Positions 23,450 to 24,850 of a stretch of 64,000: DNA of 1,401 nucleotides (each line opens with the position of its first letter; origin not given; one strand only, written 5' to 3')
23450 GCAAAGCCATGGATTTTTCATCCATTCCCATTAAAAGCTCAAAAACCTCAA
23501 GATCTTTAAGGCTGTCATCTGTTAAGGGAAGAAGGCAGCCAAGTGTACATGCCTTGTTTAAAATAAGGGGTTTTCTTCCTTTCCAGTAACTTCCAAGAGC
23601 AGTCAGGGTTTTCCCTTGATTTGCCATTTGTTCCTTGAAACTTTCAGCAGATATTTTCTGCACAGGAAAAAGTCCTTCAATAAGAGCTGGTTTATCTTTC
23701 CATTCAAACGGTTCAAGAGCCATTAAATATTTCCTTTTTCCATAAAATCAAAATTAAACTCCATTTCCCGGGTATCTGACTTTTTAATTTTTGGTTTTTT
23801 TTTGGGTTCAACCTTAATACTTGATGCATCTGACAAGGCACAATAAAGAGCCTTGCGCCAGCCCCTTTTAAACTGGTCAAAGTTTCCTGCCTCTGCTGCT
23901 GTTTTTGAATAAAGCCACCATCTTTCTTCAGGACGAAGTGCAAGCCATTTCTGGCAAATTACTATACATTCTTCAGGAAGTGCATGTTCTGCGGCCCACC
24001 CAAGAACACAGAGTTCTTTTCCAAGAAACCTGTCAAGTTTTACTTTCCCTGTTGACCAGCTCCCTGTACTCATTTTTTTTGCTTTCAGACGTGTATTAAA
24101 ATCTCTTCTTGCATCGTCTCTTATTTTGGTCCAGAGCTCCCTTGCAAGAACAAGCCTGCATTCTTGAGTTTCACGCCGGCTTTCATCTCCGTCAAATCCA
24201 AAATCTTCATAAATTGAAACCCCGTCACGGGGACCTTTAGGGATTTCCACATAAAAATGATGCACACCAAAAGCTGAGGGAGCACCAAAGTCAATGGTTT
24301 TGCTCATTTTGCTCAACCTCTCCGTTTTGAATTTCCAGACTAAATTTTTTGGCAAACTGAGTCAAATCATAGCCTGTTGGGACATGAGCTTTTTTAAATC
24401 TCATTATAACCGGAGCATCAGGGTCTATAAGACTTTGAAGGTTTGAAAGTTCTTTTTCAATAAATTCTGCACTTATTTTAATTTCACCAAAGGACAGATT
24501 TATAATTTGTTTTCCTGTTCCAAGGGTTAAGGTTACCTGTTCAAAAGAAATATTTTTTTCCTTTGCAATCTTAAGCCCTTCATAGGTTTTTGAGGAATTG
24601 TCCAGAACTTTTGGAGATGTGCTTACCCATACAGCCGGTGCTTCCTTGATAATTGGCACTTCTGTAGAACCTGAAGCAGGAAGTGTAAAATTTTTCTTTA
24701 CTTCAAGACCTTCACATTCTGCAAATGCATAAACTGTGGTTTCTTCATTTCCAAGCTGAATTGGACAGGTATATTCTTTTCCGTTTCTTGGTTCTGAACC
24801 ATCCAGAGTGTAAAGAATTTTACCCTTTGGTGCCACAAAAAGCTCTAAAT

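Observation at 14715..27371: Seven-gene, translationally coupled methylase/ATPase/helicase operon: candidate composite anti-phage system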

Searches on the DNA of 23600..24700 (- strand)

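Call 67: search_dna_similar(query=window:23600-24700:-, collection=ecoli_genomes, mode=distant, max_rows=8)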
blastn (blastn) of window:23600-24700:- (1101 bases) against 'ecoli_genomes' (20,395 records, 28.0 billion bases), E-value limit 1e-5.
Records with a match: 32; places in all: 32; records where one place covers at least 80% of the query: 32.
Genomes with a match: 32 of 5426; with a place that covers at least 80% of the query: 32. Places per genome that has any: lowest 1, median 1, highest 1. On chromosomes: 32 places; on plasmids: 0.
Best place of each record, by identity: 60-80% 32.
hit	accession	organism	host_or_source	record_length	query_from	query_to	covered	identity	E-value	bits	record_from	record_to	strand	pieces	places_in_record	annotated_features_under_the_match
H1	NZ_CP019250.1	Escherichia coli strain 13KWH46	Homo sapiens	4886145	8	1080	97%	67.3%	3e-83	319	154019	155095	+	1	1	anti-phage-associated DUF3780 domain-containing protein | anti-phage-associated DUF499 domain-containing protein | anti-phage-associated DUF1156 domain-containing protein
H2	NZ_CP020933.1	Escherichia coli strain HB-Coli0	chicken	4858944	8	1080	97%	67.3%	3e-83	319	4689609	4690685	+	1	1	anti-phage-associated DUF3780 domain-containing protein | anti-phage-associated DUF499 domain-containing protein | anti-phage-associated DUF1156 domain-containing protein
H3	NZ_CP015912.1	Escherichia coli strain 210205630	swine cecum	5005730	8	1080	97%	67.3%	3e-83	319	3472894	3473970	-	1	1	anti-phage-associated DUF3780 domain-containing protein | anti-phage-associated DUF499 domain-containing protein | anti-phage-associated DUF1156 domain-containing protein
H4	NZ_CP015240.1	Escherichia coli strain 2011C-3911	Homo sapiens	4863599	8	1080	97%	67.3%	3e-83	319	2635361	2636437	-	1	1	anti-phage-associated DUF3780 domain-containing protein | anti-phage-associated DUF499 domain-containing protein | anti-phage-associated DUF1156 domain-containing protein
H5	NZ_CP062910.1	Escherichia coli O112ab:H8 strain Res13-Lact-EA06-22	Sus scrofa domesticus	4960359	8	1080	97%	67.3%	3e-83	319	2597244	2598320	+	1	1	anti-phage-associated DUF3780 domain-containing protein | anti-phage-associated DUF499 domain-containing protein | anti-phage-associated DUF1156 domain-containing protein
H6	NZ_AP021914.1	Escherichia coli strain WP2-W18-CRE-03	-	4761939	8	1080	97%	67.3%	3e-83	319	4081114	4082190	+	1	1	anti-phage-associated DUF3780 domain-containing protein | anti-phage-associated DUF499 domain-containing protein | anti-phage-associated DUF1156 domain-containing protein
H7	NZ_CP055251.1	Escherichia coli strain AH01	chicken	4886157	8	1080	97%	67.3%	3e-83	319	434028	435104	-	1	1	anti-phage-associated DUF3780 domain-containing protein | anti-phage-associated DUF499 domain-containing protein | anti-phage-associated DUF1156 domain-containing protein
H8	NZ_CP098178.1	Escherichia coli strain Z0117EC0148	Canis lupus familiaris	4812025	8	1080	97%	67.3%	3e-83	319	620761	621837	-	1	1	anti-phage-associated DUF3780 domain-containing protein | anti-phage-associated DUF499 domain-containing protein | anti-phage-associated DUF1156 domain-containing protein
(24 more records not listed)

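Call 68: get_annotated_region(hit=H1, flank=9000)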
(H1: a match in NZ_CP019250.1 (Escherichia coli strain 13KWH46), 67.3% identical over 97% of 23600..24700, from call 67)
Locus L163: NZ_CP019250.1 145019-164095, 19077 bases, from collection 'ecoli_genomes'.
description: Escherichia coli strain 13KWH46 chromosome, complete genome
organism: Escherichia coli strain 13KWH46 (NCBI taxid 562)
replicon: chromosome; assembly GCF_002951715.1
host: Homo sapiens; source: urine; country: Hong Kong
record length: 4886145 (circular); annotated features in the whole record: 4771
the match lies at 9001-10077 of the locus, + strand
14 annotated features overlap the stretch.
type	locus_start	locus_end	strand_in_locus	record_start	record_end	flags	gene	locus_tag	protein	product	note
CDS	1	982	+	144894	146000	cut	nanM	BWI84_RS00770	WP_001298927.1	N-acetylneuraminate epimerase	-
CDS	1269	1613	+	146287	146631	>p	-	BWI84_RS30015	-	sialate O-acetylesterase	incomplete; partial in the middle of a contig; missing C-terminus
CDS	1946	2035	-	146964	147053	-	-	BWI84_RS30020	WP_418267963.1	hypothetical protein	-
CDS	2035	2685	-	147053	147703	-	-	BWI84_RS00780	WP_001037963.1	HNH endonuclease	-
CDS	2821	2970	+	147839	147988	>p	-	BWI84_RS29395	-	phosphorothioated DNA-binding restriction endonuclease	incomplete; partial in the middle of a contig; missing C-terminus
CDS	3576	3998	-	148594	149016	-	-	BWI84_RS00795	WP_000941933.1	fosfomycin resistance glutathione transferase FosA7.5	-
CDS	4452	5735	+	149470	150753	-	-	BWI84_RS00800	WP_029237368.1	ISL3 family transposase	-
CDS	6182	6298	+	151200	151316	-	-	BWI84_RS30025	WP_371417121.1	excisionase family DNA-binding protein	-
CDS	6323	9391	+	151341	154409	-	-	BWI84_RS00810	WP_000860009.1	anti-phage-associated DUF499 domain-containing protein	-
CDS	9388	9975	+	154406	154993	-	-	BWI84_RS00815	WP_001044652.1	anti-phage-associated DUF3780 domain-containing protein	-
CDS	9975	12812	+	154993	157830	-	-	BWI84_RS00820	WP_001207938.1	anti-phage-associated DUF1156 domain-containing protein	-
CDS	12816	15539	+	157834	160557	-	-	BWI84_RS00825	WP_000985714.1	phospholipase D-like domain-containing anti-phage protein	-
CDS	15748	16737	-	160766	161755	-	-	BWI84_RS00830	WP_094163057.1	restriction endonuclease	-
CDS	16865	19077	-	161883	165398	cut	-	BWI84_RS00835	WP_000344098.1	AAA domain-containing protein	-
